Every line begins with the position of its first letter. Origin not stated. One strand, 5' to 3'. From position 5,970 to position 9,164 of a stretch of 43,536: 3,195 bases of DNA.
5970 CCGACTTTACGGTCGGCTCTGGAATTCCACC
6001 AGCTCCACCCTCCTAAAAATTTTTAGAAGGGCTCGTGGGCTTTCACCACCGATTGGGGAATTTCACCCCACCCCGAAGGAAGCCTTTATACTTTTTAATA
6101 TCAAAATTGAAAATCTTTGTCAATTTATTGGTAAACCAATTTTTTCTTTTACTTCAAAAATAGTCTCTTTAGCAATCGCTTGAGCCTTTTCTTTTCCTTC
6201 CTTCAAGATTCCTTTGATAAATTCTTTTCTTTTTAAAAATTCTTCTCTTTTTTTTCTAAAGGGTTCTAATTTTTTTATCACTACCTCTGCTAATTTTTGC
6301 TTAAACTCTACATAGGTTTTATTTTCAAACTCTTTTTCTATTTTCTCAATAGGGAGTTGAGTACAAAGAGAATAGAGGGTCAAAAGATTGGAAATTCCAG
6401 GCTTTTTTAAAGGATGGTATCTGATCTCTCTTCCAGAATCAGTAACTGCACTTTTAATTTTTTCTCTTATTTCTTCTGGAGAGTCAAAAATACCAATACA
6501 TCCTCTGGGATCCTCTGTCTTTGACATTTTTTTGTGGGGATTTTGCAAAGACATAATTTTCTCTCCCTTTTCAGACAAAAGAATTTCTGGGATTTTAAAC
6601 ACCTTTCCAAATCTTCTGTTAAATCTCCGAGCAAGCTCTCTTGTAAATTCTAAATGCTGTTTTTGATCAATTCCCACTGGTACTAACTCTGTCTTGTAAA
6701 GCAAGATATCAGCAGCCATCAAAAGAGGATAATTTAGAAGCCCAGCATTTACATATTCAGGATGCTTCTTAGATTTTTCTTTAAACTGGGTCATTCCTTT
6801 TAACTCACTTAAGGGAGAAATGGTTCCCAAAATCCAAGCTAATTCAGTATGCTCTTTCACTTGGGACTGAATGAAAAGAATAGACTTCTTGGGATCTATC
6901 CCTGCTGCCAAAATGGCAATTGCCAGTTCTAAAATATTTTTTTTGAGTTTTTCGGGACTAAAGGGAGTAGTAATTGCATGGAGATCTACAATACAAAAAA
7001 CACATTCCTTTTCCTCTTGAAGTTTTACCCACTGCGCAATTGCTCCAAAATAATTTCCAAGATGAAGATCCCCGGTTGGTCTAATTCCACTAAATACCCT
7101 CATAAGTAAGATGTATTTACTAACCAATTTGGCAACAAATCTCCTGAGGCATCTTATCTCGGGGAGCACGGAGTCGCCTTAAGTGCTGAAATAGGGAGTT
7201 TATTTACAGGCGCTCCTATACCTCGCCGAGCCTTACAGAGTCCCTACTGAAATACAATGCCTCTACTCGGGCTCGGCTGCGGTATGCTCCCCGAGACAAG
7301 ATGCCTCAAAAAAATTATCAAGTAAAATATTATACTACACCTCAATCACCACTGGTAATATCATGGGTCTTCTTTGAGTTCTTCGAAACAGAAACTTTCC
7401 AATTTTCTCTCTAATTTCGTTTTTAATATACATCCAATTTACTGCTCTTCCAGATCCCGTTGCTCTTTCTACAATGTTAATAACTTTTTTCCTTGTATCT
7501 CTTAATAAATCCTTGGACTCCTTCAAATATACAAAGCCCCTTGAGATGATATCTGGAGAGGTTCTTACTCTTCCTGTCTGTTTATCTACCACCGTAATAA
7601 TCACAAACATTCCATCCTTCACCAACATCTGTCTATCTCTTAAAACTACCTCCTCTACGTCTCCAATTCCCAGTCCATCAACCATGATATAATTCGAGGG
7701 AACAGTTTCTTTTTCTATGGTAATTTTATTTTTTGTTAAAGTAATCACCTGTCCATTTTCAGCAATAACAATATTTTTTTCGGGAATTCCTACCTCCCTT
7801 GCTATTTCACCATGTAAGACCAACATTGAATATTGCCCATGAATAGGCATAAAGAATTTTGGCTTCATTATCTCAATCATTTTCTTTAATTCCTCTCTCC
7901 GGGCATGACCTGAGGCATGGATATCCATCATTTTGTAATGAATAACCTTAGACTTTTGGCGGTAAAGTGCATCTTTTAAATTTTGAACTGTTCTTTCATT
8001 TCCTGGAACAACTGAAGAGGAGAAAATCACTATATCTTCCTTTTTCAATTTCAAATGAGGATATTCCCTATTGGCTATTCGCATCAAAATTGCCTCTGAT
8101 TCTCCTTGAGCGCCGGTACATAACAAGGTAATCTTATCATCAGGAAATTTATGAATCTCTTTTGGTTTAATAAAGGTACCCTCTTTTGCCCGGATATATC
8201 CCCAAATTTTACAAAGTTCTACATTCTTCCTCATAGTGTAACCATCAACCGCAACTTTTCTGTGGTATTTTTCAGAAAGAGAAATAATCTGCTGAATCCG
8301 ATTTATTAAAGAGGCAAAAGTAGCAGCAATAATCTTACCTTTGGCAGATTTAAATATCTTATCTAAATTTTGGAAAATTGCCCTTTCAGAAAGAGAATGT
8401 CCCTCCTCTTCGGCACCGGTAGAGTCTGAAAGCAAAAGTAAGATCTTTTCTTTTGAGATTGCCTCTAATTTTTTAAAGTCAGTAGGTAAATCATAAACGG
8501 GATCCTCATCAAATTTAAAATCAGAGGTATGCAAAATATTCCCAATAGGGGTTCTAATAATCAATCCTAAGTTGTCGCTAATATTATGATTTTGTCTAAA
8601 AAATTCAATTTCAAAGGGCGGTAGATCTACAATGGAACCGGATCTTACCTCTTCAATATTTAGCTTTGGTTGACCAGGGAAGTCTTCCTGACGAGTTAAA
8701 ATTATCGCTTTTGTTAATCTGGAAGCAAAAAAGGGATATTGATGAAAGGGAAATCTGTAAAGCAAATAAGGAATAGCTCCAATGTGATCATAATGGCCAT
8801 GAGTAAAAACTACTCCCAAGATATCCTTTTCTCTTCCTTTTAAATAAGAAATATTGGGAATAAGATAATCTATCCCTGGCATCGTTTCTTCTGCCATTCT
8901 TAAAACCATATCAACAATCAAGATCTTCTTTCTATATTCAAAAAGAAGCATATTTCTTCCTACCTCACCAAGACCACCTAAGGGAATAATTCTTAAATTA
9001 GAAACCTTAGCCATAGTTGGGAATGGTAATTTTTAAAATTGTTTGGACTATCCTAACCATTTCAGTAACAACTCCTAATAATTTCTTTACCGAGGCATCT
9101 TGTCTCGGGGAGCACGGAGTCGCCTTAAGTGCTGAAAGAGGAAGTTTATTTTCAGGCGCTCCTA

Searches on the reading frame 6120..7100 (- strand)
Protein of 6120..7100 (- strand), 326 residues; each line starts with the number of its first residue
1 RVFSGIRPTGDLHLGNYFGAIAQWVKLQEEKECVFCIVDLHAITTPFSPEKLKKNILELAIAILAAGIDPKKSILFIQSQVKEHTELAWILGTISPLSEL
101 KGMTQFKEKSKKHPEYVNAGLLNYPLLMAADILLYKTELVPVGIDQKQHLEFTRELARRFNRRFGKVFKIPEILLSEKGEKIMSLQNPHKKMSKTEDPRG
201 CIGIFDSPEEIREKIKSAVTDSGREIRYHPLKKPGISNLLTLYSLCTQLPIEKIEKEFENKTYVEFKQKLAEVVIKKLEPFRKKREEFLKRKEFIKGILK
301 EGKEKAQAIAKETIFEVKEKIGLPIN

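Call 27: search_protein_families(library=pfam, proteins=[window:6120-7100:-])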
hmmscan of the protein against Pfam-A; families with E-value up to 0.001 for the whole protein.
window:6120-7100:- (326 aa): 1 family
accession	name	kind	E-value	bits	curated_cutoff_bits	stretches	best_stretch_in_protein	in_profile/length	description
PF00579.31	tRNA-synt_1b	-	1.4e-78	264.6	21.1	1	1-278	7-291/292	tRNA synthetases class I (W and Y)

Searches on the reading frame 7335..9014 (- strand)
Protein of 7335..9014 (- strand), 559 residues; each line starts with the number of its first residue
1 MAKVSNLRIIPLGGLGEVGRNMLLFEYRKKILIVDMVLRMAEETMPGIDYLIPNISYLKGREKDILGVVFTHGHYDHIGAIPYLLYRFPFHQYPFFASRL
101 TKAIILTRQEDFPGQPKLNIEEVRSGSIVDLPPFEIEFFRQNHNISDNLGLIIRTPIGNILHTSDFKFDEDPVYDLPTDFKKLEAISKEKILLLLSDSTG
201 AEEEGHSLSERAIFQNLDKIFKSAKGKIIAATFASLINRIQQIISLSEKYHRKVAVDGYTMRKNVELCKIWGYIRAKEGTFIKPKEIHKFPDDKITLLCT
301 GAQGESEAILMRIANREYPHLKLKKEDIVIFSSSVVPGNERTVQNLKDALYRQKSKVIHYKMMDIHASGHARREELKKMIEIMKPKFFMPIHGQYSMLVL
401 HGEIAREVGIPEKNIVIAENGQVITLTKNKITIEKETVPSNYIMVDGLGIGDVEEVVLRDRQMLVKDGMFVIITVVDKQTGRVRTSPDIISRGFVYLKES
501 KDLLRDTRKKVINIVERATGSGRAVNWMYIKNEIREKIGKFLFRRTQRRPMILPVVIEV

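Call 27: search_protein_families(library=pfam, proteins=[window:7335-9014:-])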
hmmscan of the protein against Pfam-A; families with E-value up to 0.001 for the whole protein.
window:7335-9014:- (559 aa): 5 families
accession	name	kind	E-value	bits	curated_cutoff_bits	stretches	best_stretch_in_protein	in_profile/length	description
PF22505.1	RNase_J_b_CASP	-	6.6e-41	139.5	27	1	225-348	1-124/126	Ribonuclease J, beta-CASP domain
PF17770.6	RNase_J_C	-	1.9e-27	96.6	23.8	1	457-559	1-102/102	Ribonuclease J C-terminal domain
PF12706.13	Lactamase_B_2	-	2.5e-09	37.5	27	1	63-169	29-147/200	Beta-lactamase superfamily domain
PF00753.33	Lactamase_B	-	6.8e-09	36.4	22.7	1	17-93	3-72/196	Metallo-beta-lactamase superfamily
PF07521.17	RMMBL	-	1.1e-08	35.4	21.6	1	362-401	8-48/63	Zn-dependent metallo-hydrolase RNA specificity domain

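Call 28: find_related_loci(query=window:7335-9014:-, collection=genome_contigs, flank=10000)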
Query window:7335-9014:- (559 aa) in genome_contigs; peptide patterns used: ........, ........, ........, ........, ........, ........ (x = any residue, [..] = any of these).
462 stretches matched a pattern; 379 encode a relative of the query (tblastn E <= 1e-3); the best 80 are kept; 80 distinct loci.
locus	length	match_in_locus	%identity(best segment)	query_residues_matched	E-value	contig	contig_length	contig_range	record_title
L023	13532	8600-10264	76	5-559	0e+0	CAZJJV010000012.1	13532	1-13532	MAG TPA_asm: uncultured Candidatus Saccharibacteria bacterium isolate binchicken_co6_447 genome assembly, contig: NODE_5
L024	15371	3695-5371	71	1-559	0e+0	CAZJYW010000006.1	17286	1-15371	MAG TPA_asm: uncultured Candidatus Saccharibacteria bacterium isolate binchicken_co89_173 genome assembly, contig: NODE_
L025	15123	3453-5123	70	3-559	0e+0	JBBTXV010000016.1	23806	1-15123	MAG: Patescibacteria group bacterium isolate H51-bin055_1 H51_bin055_1_000000000016, whole genome shotgun sequence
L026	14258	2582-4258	71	1-559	0e+0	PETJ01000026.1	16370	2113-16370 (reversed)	MAG: Candidatus Nealsonbacteria bacterium CG01_land_8_20_14_3_00_12 CG01_land_8_20_14_3.00_scaffold_476_c, whole genome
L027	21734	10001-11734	69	3-559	0e+0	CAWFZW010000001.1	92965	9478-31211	MAG: Candidatus Nealsonbacteria bacterium isolate MFD04408.bin.2.132 genome assembly, contig: contig_34488, whole genome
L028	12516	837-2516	71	1-559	0e+0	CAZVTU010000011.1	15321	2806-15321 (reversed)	MAG TPA_asm: uncultured Candidatus Saccharibacteria bacterium isolate binchicken_co6_436 genome assembly, contig: NODE_4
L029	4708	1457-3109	72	7-559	0e+0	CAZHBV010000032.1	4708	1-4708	MAG TPA_asm: uncultured Candidatus Saccharibacteria bacterium isolate binchicken_co357_125 genome assembly, contig: NODE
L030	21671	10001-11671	70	1-559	0e+0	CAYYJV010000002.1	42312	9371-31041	MAG TPA_asm: uncultured Candidatus Saccharibacteria bacterium isolate binchicken_co184_129 genome assembly, contig: NODE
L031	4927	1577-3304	69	3-559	0e+0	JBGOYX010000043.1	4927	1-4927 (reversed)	MAG: Candidatus Paceibacteria bacterium isolate OBJ_0618_130150_33 k141_4440053_length_4927_cov_10.0000, whole genome sh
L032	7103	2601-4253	71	7-559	0e+0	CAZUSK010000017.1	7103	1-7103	MAG TPA_asm: uncultured Candidatus Saccharibacteria bacterium isolate binchicken_co256_732 genome assembly, contig: NODE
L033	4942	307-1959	71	7-559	0e+0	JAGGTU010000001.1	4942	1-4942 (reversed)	MAG: bacterium isolate AUK056 PB_MBMC_010_c_000000000032, whole genome shotgun sequence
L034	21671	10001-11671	69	1-559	0e+0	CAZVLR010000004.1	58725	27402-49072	MAG TPA_asm: uncultured Candidatus Saccharibacteria bacterium isolate SRP062349_co2_192 genome assembly, contig: NODE_30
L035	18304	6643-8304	72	7-559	0e+0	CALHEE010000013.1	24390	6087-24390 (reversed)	MAG: Candidatus Pacebacteria bacterium isolate S1_Bin_METABAT__198_1 genome assembly, contig: c_000000403201, whole geno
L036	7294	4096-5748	71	7-559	0e+0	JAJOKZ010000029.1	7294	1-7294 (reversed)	MAG: Candidatus Paceibacterota bacterium isolate MAG-494 c_000000000443, whole genome shotgun sequence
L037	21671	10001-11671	70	1-559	0e+0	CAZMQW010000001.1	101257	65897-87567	MAG TPA_asm: uncultured Candidatus Saccharibacteria bacterium isolate binchicken_co34_534 genome assembly, contig: NODE_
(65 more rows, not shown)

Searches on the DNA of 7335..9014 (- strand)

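Call 42: search_rna_families(sources=[L024, L045, L055, L077], threshold=gathering)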
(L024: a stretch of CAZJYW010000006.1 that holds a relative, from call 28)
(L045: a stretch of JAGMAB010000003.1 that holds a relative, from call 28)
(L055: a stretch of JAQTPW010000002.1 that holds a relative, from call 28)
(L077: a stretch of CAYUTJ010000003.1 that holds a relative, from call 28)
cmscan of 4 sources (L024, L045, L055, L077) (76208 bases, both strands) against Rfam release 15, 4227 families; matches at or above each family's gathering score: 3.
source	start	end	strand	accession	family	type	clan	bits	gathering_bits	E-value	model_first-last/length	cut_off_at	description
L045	9863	9945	+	RF00005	tRNA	Gene; tRNA;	CL00001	54.7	29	6.2e-09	1-71/71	no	tRNA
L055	5553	5637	+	RF00005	tRNA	Gene; tRNA;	CL00001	51.3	29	5.3e-08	1-71/71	no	tRNA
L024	3612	3693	+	RF00005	tRNA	Gene; tRNA;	CL00001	49.4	29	1.7e-07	1-71/71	no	tRNA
